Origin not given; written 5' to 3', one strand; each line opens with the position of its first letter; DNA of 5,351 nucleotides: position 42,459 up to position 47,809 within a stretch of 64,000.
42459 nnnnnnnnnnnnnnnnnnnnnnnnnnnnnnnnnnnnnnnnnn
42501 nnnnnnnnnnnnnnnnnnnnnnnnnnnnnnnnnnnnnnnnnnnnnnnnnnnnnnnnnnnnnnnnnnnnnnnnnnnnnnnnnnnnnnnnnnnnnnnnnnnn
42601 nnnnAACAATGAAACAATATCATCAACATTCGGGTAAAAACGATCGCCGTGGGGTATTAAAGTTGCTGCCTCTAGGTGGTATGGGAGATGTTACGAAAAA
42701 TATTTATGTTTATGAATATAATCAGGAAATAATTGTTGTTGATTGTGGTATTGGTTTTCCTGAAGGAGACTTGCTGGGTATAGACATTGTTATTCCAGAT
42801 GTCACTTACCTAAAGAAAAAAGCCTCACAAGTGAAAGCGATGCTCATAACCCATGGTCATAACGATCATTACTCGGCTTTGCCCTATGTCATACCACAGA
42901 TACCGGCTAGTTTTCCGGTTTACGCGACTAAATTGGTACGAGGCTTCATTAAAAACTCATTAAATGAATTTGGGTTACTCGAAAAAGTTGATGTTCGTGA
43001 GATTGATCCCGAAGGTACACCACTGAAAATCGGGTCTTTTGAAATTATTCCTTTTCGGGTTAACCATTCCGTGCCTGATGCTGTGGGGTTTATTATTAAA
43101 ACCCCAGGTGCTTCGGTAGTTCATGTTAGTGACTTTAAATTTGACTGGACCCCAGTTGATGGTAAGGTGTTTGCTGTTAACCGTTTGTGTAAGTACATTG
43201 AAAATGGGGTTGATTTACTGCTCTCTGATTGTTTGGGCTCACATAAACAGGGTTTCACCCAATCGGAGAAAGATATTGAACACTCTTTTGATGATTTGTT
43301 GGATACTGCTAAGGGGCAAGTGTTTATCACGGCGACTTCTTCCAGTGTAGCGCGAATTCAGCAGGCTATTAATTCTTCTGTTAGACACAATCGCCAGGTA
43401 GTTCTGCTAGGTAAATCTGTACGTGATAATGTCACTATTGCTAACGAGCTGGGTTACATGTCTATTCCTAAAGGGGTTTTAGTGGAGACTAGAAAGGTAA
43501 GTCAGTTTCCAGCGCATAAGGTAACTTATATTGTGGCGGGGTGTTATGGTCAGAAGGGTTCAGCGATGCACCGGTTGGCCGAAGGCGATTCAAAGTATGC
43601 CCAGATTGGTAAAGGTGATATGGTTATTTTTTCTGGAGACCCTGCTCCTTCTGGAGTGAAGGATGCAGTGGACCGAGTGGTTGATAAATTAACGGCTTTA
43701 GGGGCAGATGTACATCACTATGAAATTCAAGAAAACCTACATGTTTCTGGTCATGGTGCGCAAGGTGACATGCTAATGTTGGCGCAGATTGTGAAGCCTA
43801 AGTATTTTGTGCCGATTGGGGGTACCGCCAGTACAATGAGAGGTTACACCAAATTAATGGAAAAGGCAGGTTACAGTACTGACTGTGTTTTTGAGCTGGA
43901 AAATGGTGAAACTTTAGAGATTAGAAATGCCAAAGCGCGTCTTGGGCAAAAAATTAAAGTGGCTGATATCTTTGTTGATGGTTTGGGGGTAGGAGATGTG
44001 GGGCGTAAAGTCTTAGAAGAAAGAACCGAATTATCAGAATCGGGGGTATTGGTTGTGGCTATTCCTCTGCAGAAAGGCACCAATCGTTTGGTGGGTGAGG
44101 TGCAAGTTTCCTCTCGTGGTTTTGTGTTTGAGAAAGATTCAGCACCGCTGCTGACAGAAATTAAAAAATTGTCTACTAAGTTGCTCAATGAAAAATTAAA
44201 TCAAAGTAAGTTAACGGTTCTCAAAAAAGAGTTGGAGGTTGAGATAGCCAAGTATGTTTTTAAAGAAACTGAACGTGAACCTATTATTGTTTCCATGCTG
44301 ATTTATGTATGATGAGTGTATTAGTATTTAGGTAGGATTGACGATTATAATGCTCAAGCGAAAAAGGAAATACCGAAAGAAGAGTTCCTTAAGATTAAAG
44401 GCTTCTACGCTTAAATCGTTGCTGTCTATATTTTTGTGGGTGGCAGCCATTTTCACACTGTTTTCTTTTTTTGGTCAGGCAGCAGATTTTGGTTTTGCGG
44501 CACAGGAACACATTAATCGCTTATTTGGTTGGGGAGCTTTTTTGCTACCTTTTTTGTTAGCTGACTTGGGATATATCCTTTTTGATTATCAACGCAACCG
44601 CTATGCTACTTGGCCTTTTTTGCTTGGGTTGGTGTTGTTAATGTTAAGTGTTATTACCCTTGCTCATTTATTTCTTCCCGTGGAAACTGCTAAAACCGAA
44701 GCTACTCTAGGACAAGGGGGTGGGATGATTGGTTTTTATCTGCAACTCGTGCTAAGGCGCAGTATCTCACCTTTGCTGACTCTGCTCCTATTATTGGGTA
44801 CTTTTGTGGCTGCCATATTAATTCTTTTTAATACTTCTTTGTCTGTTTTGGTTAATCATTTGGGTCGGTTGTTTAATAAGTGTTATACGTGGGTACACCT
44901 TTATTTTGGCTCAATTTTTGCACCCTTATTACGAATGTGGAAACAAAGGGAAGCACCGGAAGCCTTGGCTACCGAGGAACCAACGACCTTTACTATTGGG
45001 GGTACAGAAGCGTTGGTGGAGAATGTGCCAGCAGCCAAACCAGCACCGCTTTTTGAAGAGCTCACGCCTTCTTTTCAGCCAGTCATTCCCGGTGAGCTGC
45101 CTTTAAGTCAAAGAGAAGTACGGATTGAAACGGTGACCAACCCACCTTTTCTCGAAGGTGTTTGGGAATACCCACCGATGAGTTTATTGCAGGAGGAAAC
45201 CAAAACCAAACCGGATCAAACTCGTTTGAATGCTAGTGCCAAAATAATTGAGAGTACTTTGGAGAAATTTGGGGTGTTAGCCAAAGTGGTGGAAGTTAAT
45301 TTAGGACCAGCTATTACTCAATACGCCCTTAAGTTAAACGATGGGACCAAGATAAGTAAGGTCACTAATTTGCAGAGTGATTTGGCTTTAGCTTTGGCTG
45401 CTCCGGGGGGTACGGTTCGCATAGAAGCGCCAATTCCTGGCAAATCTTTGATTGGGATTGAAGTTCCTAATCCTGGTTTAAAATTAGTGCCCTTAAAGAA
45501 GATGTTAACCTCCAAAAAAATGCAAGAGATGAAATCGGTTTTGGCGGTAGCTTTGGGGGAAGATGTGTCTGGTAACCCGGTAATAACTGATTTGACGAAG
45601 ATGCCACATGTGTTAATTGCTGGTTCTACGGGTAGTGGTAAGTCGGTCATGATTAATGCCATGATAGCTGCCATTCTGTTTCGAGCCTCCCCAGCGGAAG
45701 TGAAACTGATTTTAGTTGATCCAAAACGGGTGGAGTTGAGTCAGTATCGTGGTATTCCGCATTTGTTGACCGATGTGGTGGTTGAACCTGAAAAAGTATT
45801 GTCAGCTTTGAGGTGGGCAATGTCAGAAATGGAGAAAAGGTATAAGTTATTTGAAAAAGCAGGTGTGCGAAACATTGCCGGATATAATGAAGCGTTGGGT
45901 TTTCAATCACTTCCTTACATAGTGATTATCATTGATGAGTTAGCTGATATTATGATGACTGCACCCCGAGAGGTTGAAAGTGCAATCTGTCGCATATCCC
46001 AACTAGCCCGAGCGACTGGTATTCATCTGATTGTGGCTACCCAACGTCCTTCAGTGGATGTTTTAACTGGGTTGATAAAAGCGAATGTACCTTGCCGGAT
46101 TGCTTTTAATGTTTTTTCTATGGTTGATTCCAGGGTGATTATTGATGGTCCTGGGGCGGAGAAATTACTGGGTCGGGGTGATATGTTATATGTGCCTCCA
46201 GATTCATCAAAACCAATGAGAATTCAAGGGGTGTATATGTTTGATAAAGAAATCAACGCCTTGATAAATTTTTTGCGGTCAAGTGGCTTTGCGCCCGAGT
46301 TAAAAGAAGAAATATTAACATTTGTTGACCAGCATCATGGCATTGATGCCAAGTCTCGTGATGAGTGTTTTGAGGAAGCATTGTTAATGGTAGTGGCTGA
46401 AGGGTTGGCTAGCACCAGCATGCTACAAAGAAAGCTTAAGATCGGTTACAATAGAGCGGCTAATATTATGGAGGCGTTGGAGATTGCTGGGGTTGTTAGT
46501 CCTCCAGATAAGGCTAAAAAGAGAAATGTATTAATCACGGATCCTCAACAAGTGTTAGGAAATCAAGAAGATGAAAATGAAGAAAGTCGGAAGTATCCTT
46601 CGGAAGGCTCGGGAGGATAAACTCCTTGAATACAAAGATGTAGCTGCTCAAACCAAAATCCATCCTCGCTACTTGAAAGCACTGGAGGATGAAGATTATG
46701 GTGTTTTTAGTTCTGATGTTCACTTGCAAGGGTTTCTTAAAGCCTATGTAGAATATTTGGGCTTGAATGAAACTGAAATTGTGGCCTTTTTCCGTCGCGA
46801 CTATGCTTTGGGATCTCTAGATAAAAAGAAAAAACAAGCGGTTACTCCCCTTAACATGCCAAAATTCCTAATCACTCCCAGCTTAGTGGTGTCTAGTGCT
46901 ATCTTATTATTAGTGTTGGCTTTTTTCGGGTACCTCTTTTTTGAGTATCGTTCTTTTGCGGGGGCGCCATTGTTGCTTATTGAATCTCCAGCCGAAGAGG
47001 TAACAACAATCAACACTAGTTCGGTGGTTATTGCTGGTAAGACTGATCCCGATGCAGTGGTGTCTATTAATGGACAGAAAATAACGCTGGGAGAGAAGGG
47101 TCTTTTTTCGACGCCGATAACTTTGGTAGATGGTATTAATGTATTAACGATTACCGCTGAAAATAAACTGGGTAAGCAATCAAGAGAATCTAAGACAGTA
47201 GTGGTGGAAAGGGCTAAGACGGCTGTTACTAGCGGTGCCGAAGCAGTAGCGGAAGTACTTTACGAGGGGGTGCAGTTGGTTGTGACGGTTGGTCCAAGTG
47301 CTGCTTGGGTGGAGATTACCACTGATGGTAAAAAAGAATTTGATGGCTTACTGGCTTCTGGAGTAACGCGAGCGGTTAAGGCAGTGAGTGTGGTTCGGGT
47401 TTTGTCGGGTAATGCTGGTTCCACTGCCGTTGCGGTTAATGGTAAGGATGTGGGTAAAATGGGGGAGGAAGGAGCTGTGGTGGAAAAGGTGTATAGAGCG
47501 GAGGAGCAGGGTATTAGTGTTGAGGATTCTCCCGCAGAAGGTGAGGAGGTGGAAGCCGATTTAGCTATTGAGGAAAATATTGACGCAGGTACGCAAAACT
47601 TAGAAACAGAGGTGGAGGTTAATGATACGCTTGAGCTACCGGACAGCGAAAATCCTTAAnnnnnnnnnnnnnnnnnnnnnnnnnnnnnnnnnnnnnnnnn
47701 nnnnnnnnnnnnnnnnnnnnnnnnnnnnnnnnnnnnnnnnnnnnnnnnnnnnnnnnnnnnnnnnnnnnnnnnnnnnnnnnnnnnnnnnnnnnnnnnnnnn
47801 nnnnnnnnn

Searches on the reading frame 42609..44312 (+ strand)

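Call 10: search_protein_families(library=pfam, proteins=[window:42609-44312:+], max_evalue=0.001)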
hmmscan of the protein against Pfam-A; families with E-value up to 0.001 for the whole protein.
window:42609-44312:+ (567 aa): 5 families
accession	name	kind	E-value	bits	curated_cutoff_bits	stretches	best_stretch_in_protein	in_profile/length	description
PF22505.1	RNase_J_b_CASP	-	3.7e-30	104.7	27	1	235-361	1-126/126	Ribonuclease J, beta-CASP domain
PF17770.6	RNase_J_C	-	4.7e-18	66.5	23.8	1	468-565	1-100/102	Ribonuclease J C-terminal domain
PF12706.13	Lactamase_B_2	-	1.5e-14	54.5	27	1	42-177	3-144/200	Beta-lactamase superfamily domain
PF00753.33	Lactamase_B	-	2.4e-11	44.4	22.7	1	27-179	3-153/196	Metallo-beta-lactamase superfamily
PF07521.17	RMMBL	-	2.2e-06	28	21.6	1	372-424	7-60/63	Zn-dependent metallo-hydrolase RNA specificity domain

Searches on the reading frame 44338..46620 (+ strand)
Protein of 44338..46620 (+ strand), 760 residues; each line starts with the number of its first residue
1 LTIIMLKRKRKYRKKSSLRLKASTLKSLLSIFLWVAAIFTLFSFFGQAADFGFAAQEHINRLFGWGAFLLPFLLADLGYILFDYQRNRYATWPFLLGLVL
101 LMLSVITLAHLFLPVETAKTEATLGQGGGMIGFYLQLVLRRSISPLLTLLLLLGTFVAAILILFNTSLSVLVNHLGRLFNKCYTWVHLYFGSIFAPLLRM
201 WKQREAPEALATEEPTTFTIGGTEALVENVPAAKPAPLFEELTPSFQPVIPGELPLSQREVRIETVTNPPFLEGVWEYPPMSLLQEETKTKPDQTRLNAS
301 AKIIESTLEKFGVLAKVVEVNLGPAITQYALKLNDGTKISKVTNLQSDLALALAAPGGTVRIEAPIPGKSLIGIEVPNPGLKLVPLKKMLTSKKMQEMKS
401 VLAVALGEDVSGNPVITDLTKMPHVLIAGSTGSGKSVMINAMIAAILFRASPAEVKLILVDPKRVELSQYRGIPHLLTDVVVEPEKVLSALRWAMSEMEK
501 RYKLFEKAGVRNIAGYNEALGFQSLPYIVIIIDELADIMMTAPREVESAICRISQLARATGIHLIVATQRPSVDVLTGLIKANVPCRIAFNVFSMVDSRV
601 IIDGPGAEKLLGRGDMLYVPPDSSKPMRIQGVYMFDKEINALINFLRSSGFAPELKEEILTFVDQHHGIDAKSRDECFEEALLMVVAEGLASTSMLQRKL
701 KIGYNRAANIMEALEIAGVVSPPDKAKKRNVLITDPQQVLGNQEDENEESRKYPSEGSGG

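Call 10: search_protein_families(library=pfam, proteins=[window:44338-46620:+], max_evalue=0.001)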
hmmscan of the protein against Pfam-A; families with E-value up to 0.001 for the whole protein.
window:44338-46620:+ (760 aa): 6 families
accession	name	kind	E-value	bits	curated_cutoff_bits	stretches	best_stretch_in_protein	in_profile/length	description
PF01580.24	FtsK_SpoIIIE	-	3e-64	217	24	1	386-573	2-221/221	FtsK/SpoIIIE family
PF17854.6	FtsK_alpha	-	4.4e-29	101.1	22.9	1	279-378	2-101/101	FtsK alpha domain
PF09397.16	FtsK_gamma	-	2.4e-25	88.4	30.6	1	673-734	2-63/63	Ftsk gamma domain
PF13491.11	FtsK_4TM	-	3e-09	37.2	23.1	1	62-175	61-170/171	4TM region of DNA translocase FtsK/SpoIIIE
PF01935.23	DUF87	-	0.00012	22.7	23.2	1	412-471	11-68/220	Helicase HerA, central domain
PF12846.13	AAA_10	-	0.00028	20.5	27.5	1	420-465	19-60/362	AAA-like domain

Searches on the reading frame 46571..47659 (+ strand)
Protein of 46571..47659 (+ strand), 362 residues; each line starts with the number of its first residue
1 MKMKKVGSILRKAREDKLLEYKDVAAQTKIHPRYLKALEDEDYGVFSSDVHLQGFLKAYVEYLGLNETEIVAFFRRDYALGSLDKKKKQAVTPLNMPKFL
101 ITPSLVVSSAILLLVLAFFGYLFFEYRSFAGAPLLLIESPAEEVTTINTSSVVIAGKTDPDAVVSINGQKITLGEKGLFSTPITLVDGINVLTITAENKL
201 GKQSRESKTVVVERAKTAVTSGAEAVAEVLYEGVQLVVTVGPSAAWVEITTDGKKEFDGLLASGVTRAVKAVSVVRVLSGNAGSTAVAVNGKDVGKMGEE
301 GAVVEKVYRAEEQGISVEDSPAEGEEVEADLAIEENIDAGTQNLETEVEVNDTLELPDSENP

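Call 10: search_protein_families(library=pfam, proteins=[window:46571-47659:+], max_evalue=0.001)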
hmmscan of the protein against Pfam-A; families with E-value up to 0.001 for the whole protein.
window:46571-47659:+ (362 aa): 4 families
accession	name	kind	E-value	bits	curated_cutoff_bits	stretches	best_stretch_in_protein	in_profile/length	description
PF13413.12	HTH_25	-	1.5e-17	63.6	24.6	1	9-69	1-61/62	Helix-turn-helix domain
PF09136.16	Glucodextran_B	-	2.4e-13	50.2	27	1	133-213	1-82/83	Glucodextranase, domain B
PF13464.11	RodZ_C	-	1.3e-10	41.5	23.9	1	244-305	7-69/72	RodZ C-terminal domain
PF12844.13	HTH_19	-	1e-05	25.8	30.2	1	7-71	1-59/64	Helix-turn-helix domain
